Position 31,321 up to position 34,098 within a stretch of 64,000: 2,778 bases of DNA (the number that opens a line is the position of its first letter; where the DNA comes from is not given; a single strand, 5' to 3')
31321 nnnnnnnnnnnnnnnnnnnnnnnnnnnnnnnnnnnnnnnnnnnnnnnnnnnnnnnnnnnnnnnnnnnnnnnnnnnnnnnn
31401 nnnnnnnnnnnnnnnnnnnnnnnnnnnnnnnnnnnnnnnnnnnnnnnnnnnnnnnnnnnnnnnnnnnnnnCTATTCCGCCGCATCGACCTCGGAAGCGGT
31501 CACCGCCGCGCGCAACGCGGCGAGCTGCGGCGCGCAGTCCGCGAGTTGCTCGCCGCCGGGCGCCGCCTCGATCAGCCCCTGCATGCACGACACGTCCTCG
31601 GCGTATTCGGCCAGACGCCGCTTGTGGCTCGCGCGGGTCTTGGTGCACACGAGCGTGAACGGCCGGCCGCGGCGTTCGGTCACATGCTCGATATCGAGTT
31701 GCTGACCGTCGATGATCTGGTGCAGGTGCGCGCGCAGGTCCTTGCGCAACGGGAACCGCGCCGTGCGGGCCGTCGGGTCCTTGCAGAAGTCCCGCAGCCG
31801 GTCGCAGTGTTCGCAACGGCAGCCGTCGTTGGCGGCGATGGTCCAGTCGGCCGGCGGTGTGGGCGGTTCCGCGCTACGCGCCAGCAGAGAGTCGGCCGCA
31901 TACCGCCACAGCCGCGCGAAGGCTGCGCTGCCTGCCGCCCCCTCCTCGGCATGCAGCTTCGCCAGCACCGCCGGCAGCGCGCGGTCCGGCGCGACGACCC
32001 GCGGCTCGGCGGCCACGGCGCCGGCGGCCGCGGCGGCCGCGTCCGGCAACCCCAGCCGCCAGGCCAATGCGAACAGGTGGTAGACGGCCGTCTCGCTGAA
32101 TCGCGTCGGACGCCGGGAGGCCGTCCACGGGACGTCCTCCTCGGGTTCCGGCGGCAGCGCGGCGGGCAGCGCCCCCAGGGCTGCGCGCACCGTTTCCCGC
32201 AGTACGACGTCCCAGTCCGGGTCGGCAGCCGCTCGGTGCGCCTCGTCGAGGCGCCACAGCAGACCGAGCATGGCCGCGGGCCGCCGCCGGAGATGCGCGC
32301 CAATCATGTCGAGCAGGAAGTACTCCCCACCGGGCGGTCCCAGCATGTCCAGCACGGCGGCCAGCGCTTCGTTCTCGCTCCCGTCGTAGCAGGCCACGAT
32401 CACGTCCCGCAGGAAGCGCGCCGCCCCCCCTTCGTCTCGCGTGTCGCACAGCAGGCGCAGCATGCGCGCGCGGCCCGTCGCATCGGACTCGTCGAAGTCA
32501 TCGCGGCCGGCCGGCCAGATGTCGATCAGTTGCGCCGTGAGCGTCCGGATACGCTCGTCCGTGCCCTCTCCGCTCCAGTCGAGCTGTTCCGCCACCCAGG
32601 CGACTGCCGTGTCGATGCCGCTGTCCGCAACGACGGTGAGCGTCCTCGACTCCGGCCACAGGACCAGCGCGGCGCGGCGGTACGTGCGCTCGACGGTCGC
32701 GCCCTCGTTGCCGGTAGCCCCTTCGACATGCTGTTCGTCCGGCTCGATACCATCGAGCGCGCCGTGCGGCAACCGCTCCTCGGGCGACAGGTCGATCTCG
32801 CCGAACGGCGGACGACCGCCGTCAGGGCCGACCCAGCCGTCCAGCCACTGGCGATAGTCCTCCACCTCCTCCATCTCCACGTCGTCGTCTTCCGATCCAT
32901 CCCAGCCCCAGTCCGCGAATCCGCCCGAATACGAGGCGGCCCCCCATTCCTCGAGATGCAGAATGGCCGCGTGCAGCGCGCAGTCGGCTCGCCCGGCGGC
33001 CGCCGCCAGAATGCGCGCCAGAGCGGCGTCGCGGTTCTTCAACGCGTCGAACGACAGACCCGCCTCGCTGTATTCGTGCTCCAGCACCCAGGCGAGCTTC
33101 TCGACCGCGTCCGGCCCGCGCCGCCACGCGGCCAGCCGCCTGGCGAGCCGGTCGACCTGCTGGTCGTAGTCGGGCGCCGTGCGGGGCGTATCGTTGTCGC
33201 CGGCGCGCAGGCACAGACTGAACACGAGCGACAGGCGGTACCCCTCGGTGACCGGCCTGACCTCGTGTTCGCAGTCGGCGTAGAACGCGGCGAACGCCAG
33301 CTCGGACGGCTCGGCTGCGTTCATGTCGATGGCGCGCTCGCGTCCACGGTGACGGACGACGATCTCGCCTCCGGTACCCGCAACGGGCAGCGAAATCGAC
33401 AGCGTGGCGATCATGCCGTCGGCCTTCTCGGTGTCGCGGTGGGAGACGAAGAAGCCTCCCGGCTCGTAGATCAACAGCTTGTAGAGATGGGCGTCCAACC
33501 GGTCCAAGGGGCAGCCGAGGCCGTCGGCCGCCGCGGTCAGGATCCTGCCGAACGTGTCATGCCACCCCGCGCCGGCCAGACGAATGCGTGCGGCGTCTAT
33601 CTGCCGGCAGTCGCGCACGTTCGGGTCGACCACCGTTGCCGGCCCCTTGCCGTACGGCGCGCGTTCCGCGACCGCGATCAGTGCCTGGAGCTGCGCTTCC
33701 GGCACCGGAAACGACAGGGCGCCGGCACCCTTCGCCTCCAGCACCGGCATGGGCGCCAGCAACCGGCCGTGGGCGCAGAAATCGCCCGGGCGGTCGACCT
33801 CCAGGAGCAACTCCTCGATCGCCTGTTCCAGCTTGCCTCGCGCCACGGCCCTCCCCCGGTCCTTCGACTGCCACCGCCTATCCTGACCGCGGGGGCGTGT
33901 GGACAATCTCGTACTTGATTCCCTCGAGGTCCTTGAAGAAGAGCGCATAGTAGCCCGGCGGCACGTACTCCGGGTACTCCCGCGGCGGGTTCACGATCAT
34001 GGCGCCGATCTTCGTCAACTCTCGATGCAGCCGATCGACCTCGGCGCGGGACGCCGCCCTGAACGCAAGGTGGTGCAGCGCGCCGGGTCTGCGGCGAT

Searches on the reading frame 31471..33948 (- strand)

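Call 3: search_protein_families(library=pfam, proteins=[window:31471-33948:-], max_evalue=0.01)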
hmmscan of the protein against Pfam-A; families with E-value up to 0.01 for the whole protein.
window:31471-33948:- (825 aa): 1 family
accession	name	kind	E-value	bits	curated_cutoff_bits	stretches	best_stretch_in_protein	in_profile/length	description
PF13640.12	2OG-FeII_Oxy_3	-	1.1e-07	33.1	27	1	157-242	2-94/98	2OG-Fe(II) oxygenase superfamily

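Call 4: search_protein_families(library=padloc, proteins=[window:31471-33948:-], max_evalue=0.01)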
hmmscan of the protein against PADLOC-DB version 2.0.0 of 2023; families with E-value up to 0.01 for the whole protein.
window:31471-33948:- (825 aa): 2 families
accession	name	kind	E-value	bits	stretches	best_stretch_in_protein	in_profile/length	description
PDLC01653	2OG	-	1e-08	33.9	1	157-242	2-77/81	"CAS-I,CAS-II,CAS-III,CAS-IV,CAS-V,CAS-VI; associated"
PDLC01587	2OG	-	0.0018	15.6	1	178-243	110-172/195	"CAS-I,CAS-II,CAS-III,CAS-IV,CAS-V,CAS-VI; associated"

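Call 5: search_protein_families(library=ncbifam, proteins=[window:31471-33948:-], max_evalue=0.1)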
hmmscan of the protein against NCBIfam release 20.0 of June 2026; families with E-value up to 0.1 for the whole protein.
window:31471-33948:- (825 aa): 0 families
